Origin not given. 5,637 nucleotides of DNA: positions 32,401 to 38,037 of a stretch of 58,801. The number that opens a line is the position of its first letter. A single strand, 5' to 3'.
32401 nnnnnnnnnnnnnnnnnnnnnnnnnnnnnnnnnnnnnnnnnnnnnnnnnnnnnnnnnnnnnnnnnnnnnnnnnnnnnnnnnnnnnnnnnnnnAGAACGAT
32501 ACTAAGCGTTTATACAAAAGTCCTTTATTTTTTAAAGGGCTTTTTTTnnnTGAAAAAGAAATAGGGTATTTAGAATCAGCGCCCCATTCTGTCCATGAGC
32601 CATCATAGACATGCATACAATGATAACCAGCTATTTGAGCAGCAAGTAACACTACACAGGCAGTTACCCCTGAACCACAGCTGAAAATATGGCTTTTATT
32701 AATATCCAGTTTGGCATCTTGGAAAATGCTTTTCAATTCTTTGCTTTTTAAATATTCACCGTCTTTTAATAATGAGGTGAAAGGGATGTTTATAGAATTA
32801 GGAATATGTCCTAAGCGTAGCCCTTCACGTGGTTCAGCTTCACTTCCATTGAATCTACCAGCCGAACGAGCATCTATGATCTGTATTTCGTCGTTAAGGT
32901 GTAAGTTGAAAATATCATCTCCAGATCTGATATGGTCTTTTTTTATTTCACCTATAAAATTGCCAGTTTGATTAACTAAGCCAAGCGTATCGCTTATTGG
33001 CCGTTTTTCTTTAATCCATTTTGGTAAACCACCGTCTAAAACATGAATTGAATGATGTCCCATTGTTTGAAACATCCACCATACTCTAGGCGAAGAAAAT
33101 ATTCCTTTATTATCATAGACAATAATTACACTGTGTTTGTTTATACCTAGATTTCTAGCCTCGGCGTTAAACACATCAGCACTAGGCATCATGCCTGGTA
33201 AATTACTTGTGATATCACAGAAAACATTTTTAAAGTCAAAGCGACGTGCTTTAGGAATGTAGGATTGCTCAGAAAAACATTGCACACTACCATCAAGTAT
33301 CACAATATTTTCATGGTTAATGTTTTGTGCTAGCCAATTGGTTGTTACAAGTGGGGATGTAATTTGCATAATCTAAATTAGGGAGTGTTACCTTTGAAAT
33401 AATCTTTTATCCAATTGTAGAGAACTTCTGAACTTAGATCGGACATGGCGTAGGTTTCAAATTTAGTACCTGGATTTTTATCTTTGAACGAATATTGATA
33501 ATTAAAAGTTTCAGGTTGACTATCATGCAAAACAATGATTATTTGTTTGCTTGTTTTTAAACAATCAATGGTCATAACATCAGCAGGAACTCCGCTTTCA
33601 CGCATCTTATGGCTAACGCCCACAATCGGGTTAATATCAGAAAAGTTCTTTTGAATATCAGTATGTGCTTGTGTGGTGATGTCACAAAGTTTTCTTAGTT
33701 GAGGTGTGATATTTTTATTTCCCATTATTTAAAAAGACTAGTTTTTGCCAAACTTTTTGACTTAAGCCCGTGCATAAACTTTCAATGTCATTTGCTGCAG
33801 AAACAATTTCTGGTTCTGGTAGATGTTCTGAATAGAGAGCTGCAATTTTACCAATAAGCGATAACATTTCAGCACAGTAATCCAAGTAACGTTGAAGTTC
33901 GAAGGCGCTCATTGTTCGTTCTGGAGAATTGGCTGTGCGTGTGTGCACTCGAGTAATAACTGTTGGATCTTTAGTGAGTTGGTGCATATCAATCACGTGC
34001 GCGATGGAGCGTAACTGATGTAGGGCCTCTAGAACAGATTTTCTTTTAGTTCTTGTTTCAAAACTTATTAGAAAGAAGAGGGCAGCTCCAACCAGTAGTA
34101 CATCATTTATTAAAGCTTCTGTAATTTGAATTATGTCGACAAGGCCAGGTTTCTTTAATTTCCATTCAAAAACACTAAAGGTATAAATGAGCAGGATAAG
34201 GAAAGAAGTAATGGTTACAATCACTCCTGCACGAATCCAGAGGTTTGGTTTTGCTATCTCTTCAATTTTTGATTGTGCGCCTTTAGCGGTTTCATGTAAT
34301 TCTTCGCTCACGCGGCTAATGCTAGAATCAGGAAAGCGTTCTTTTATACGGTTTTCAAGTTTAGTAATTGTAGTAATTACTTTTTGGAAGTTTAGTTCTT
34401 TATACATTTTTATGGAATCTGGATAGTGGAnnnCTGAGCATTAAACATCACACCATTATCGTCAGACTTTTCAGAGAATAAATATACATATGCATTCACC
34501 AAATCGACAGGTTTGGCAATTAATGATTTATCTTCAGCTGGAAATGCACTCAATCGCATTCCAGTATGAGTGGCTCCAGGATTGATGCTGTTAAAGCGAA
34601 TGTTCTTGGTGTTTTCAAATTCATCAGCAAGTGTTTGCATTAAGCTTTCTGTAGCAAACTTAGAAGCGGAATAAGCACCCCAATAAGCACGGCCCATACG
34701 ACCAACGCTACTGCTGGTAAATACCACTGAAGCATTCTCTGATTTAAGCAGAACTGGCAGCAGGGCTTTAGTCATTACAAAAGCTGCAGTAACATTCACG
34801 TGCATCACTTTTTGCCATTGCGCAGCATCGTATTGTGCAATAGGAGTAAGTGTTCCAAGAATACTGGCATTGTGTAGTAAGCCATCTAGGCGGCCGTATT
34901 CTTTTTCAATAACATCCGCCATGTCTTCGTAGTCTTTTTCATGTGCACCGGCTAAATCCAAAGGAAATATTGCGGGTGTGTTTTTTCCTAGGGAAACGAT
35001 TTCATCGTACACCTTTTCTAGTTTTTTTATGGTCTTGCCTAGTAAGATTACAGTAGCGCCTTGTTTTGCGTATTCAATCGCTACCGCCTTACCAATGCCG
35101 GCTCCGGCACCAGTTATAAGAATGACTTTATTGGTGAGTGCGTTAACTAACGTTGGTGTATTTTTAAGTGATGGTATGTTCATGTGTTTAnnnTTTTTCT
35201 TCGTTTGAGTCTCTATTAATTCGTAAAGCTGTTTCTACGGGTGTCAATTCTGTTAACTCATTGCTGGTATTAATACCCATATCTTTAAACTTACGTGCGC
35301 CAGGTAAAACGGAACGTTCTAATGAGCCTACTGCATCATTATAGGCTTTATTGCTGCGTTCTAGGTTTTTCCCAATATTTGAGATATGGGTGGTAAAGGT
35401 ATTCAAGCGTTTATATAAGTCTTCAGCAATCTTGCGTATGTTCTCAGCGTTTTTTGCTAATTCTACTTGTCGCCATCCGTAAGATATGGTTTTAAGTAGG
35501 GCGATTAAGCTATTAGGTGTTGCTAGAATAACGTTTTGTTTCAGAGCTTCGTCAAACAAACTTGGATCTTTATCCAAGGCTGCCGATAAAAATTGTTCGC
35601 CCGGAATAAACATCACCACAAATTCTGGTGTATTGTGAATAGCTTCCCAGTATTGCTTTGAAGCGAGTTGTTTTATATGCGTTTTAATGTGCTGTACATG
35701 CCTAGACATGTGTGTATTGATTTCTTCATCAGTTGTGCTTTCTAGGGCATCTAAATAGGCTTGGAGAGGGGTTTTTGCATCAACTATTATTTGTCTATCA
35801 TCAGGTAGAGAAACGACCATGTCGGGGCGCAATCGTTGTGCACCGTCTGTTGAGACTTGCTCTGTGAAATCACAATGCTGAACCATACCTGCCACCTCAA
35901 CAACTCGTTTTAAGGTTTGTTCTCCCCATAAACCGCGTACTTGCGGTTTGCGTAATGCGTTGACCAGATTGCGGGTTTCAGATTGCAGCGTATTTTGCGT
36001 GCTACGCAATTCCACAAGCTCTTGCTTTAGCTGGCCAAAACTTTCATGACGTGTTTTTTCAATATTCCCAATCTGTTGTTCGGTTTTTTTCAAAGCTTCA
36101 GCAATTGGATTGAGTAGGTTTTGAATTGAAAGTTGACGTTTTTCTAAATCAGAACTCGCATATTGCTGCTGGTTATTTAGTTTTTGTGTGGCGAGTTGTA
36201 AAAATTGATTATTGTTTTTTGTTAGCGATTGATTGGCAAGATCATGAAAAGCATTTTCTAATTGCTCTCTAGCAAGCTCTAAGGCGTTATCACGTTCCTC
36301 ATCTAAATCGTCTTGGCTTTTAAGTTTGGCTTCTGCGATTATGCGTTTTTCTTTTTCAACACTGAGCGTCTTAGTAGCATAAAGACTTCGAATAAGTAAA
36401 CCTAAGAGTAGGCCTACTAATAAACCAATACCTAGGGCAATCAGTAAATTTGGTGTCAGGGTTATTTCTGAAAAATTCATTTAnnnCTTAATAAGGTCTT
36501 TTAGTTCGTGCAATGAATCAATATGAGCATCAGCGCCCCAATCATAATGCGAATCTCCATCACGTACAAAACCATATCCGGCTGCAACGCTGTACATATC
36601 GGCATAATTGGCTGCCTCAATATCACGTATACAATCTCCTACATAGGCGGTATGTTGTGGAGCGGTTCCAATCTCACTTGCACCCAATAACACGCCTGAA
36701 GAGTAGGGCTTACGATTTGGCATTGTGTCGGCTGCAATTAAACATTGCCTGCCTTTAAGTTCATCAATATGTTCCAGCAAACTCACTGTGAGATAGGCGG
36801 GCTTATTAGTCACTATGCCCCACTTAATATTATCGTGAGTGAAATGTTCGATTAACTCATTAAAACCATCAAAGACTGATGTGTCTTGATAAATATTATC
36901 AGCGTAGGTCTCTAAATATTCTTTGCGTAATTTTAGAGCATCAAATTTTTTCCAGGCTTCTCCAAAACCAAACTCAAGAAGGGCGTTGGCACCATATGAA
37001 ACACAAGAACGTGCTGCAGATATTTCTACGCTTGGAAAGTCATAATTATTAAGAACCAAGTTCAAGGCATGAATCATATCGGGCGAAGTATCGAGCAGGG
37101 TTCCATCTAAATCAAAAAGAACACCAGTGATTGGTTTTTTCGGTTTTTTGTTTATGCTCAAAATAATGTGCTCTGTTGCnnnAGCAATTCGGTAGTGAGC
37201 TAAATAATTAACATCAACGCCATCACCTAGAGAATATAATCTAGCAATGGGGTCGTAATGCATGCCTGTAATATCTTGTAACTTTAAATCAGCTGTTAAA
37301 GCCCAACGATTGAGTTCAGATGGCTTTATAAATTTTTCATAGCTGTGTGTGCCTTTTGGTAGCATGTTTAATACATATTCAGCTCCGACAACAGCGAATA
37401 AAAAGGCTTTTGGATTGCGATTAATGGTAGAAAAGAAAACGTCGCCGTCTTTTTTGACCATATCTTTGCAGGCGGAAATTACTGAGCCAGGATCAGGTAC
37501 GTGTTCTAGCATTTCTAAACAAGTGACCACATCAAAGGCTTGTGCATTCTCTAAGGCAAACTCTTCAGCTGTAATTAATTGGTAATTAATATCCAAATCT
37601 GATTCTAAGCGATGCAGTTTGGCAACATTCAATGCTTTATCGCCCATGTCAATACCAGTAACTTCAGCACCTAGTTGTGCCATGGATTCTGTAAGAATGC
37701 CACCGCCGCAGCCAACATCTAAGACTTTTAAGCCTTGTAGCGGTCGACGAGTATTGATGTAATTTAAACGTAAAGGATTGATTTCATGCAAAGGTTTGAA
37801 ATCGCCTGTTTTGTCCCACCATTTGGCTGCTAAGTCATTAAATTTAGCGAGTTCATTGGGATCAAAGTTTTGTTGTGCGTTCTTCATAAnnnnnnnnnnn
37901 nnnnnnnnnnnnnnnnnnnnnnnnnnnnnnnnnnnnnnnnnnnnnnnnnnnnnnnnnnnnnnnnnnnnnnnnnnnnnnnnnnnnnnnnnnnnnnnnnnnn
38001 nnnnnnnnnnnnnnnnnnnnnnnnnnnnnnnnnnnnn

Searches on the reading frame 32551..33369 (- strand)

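Call 63: search_protein_families(library=pfam, proteins=[window:32551-33369:-], max_evalue=1e-8)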
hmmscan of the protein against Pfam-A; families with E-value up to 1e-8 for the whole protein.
window:32551-33369:- (273 aa): 1 family
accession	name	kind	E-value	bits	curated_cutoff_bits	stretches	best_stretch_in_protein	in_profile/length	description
PF00581.25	Rhodanese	-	1e-27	97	22.2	2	160-264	12-101/102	Rhodanese-like domain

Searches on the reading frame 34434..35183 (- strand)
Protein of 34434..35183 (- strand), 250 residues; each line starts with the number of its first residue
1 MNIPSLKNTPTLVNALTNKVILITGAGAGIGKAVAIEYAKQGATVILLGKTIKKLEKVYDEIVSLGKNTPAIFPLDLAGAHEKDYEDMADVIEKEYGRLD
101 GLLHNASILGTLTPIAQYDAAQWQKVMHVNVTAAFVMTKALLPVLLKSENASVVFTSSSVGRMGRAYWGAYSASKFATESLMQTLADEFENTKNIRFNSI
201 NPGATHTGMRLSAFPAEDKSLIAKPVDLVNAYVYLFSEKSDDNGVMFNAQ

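Call 63: search_protein_families(library=pfam, proteins=[window:34434-35183:-], max_evalue=1e-8)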
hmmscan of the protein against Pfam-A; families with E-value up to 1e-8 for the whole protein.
window:34434-35183:- (250 aa): 3 families
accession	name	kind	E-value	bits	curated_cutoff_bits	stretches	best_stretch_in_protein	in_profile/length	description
PF00106.31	adh_short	-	1.8e-52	178.1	26.6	1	19-214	1-191/195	short chain dehydrogenase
PF13561.12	adh_short_C2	-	5.9e-37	127.9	27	1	25-219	1-189/236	Enoyl-(Acyl carrier protein) reductase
PF08659.16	KR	-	2.6e-13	50.7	22.6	1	21-193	3-171/180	KR domain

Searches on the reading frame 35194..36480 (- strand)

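Call 63: search_protein_families(library=pfam, proteins=[window:35194-36480:-], max_evalue=1e-8)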
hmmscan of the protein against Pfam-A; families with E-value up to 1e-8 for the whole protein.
window:35194-36480:- (429 aa): 1 family
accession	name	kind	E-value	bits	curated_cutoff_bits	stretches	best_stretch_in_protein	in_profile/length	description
PF02646.22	RmuC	-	1.5e-103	346.3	26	1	118-407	2-290/291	RmuC family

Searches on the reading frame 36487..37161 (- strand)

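Call 63: search_protein_families(library=pfam, proteins=[window:36487-37161:-], max_evalue=1e-8)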
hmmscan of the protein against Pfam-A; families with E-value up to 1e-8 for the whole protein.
window:36487-37161:- (225 aa): 2 families
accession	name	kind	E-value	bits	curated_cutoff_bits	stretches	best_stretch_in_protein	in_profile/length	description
PF13419.12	HAD_2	-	2.2e-30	106.6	23.8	1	14-193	1-177/178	Haloacid dehalogenase-like hydrolase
PF00702.32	Hydrolase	-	1.3e-17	65.3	26.4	1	12-188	2-191/191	haloacid dehalogenase-like hydrolase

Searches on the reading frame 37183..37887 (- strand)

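Call 63: search_protein_families(library=pfam, proteins=[window:37183-37887:-], max_evalue=1e-8)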
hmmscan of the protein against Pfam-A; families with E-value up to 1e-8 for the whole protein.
window:37183-37887:- (235 aa): 5 families
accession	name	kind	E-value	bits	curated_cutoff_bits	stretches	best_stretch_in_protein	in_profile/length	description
PF13489.12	Methyltransf_23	-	8e-22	78.1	27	1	50-203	21-161/164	Methyltransferase domain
PF08241.18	Methyltransf_11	-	8.2e-20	71.7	21.2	1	56-152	1-95/95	Methyltransferase domain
PF13847.12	Methyltransf_31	-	1.1e-17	64.5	27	1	52-156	4-113/145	Methyltransferase domain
PF13649.12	Methyltransf_25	-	7.6e-17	62.2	27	1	55-148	1-97/97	Methyltransferase domain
PF08242.18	Methyltransf_12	-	7.6e-15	55.9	30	1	56-149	1-97/98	Methyltransferase domain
